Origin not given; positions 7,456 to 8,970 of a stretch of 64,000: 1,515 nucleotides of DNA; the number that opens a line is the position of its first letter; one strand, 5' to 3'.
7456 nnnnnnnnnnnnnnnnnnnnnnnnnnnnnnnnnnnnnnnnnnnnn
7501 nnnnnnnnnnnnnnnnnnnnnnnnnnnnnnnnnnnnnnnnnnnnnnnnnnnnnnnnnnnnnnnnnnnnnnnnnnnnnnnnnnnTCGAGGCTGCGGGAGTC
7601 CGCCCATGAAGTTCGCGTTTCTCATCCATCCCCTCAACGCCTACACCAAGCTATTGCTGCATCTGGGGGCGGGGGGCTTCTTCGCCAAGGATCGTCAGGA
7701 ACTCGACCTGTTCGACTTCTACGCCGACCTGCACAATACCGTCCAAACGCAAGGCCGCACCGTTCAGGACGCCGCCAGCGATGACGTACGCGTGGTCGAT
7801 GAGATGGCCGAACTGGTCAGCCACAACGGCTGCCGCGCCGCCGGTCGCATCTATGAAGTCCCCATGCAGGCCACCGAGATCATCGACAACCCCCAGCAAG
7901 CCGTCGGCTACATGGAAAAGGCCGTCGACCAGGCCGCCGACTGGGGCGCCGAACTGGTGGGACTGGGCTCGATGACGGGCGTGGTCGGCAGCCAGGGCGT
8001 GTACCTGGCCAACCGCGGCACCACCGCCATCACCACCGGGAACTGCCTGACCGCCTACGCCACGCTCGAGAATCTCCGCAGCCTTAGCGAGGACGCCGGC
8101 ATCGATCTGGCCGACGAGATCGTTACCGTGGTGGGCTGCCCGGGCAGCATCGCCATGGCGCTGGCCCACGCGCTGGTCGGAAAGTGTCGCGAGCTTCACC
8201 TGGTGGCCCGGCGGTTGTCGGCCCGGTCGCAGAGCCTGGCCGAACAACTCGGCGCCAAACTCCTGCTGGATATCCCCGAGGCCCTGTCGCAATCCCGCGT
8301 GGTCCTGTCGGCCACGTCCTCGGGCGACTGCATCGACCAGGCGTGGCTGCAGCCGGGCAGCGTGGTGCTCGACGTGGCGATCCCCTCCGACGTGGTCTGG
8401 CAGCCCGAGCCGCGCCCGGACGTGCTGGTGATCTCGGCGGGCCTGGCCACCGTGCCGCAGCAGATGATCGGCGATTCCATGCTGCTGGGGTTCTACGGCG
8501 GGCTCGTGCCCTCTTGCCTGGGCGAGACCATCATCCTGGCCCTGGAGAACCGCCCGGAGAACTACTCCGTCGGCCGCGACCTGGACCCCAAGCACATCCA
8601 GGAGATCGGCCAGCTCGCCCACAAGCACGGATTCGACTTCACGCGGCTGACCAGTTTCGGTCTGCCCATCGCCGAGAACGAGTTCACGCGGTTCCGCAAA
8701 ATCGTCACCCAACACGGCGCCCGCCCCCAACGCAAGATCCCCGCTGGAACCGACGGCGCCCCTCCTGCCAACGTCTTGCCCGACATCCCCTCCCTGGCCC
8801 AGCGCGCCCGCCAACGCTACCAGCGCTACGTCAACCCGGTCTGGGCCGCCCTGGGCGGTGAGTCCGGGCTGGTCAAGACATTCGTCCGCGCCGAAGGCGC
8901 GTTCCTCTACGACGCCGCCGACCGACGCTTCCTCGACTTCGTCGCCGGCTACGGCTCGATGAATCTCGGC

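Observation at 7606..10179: Unusual single-polypeptide fusion of an NAD(P)-Rossmann dehydrogenase-like domain with a class-III PLP aminotransferase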

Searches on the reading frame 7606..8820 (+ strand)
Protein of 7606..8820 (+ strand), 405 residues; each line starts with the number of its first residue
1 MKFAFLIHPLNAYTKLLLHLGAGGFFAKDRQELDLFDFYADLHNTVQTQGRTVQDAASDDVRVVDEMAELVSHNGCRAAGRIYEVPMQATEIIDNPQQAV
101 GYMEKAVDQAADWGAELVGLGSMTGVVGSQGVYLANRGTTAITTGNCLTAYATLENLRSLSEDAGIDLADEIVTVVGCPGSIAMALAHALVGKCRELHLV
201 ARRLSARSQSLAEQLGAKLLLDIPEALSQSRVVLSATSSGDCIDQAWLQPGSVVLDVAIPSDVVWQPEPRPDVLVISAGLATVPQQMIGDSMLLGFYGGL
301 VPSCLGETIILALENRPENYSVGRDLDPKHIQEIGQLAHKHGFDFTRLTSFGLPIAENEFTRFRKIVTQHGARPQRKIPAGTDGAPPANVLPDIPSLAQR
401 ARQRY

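Call 15: search_solved_structures(query=window:7606-8820:+, max_evalue=10, show_alignments=3)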
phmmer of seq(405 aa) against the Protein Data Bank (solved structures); distinct sequences matched with E-value up to 10: 8.
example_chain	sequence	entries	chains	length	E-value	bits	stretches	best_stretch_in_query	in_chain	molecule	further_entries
4ppm_A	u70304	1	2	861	8.9e-48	166.4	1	66-366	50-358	Aminotransferase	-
6jzq_A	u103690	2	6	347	5.8e-11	45.2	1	105-345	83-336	Long-chain acyl-[acyl-carrier-protein] reductase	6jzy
6jzu_A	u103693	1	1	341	7e-11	45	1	105-344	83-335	Long-chain acyl-[acyl-carrier-protein] reductase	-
6jzz_A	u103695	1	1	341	1.1e-09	41.1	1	105-344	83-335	Long-chain acyl-[acyl-carrier-protein] reductase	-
9e4x_A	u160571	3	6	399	5.5e-05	25.6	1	82-261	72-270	Amino acid adenylation domain protein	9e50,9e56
9e4s_A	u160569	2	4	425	6.5e-05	25.3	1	82-261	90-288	Amino acid adenylation domain protein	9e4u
1gpj_A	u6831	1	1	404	0.0031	19.8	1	73-240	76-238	Glutamyl-tRNA reductase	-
7jtf_A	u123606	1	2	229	0.96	11.6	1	99-165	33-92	RM2-01 Fab heavy chain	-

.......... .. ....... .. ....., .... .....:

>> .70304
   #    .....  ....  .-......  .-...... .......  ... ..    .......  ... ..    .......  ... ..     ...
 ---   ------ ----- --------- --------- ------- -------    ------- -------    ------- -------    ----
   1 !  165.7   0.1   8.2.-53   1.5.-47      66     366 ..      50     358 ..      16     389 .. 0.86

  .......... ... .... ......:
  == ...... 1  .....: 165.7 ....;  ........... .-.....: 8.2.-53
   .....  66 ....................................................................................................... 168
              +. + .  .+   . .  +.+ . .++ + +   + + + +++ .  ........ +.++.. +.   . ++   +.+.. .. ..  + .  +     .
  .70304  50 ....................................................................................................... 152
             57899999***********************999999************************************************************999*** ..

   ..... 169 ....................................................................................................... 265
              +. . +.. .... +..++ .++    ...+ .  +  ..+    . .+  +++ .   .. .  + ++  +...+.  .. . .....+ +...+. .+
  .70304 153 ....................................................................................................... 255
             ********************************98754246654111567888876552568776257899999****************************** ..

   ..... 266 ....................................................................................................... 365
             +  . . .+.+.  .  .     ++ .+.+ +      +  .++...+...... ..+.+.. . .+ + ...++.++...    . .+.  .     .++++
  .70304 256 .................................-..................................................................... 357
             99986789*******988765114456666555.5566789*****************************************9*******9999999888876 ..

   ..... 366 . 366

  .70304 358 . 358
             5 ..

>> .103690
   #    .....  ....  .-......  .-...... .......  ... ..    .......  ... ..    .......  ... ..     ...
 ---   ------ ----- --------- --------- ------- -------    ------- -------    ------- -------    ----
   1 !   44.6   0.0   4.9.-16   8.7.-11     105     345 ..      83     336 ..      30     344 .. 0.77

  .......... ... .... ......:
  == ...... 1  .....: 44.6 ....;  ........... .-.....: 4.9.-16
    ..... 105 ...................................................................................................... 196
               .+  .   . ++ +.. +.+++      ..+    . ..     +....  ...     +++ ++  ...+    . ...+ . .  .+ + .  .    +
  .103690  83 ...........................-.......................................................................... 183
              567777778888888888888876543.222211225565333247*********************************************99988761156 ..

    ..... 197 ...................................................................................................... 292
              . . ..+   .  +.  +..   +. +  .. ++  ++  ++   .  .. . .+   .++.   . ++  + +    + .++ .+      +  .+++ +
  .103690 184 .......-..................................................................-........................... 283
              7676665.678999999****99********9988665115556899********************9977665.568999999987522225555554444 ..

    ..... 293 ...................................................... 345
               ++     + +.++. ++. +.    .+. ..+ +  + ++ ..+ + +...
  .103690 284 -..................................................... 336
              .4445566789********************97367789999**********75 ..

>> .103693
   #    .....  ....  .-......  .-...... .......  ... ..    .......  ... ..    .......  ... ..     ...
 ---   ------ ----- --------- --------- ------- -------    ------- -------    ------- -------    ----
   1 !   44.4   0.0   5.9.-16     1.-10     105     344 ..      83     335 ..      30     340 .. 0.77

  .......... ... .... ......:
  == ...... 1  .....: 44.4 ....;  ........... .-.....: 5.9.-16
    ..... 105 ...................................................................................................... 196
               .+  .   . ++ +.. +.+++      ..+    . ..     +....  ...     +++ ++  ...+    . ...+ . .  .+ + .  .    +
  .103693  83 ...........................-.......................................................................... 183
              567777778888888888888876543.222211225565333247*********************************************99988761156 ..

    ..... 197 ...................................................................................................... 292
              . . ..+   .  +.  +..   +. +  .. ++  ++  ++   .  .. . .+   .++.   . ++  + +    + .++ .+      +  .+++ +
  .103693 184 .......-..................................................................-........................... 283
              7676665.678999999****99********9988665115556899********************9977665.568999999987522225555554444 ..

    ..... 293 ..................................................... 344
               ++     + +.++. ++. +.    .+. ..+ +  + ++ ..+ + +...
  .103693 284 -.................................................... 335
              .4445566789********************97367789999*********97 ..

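Call 39: search_protein_representatives(protein=window:7606-8805:+)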
Query: 400 residues. Proteins with E-value up to 0.001 (for the whole library): 2204; up to 1e-10: 1233; up to 1e-30: 107. The best 150 are listed.
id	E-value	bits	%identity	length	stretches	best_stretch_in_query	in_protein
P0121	7.2e-104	364.3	50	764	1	1-376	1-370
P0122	5.8e-101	354.7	49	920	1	1-368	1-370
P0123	2.9e-100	352.4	48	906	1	1-367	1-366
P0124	2.9e-99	349.1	45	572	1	1-388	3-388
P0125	5.6e-98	344.9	48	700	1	1-369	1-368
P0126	1.9e-91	323.4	49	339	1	1-342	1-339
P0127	2.9e-90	319.5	44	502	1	2-378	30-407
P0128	1.2e-86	307.6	43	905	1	2-369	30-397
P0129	1.1e-80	287.9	40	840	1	1-379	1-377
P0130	5.5e-63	229.7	50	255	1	142-372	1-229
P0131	1.4e-62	228.4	51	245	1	1-245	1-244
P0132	6.6e-60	219.6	41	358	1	66-365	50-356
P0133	1.0e-56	209.0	35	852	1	1-373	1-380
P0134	1.2e-56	208.9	39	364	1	70-369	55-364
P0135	2.8e-54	201.1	46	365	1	102-324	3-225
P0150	1.2e-42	162.8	36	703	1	66-367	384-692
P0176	5.6e-37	144.1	34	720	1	64-359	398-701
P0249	2.0e-29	119.2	36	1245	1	68-367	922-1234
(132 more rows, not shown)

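Call 47: search_protein_families(library=pfam, proteins=[P0150, P0176, P0249], max_evalue=0.001)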
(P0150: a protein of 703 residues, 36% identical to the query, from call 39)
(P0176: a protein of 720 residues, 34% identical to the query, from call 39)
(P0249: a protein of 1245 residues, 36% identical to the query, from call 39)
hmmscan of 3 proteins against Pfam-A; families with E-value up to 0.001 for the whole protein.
P0150 (703 aa): 2 families
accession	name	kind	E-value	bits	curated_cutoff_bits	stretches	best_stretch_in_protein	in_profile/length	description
PF01488.26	Shikimate_DH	-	1.3e-08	35.4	24.3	1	479-591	3-120/138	Shikimate / quinate 5-dehydrogenase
PF01118.30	Semialdhyde_dh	-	0.00098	20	26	0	493-567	3-80/121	Semialdehyde dehydrogenase, NAD binding domain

P0176 (720 aa): 2 families
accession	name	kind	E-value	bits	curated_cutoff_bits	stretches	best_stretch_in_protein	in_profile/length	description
PF01488.26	Shikimate_DH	-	9.2e-09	35.9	24.3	1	497-609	5-121/138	Shikimate / quinate 5-dehydrogenase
PF02882.25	THF_DHG_CYH_C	-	3.5e-06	26.9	27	1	478-600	9-108/160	Tetrahydrofolate dehydrogenase/cyclohydrolase, NAD(P)-binding domain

P0249 (1245 aa): 3 families
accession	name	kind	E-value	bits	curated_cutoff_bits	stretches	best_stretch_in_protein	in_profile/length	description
PF00202.27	Aminotran_3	-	3.5e-80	270.1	30.5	1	432-820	16-403/403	Aminotransferase class-III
PF13480.13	Acetyltransf_6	-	8.8e-13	49.1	22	1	207-337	9-139/143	Acetyltransferase (GNAT) domain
PF04339.18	FemAB_like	-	6.2e-06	26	27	1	136-293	118-274/369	Peptidogalycan biosysnthesis/recognition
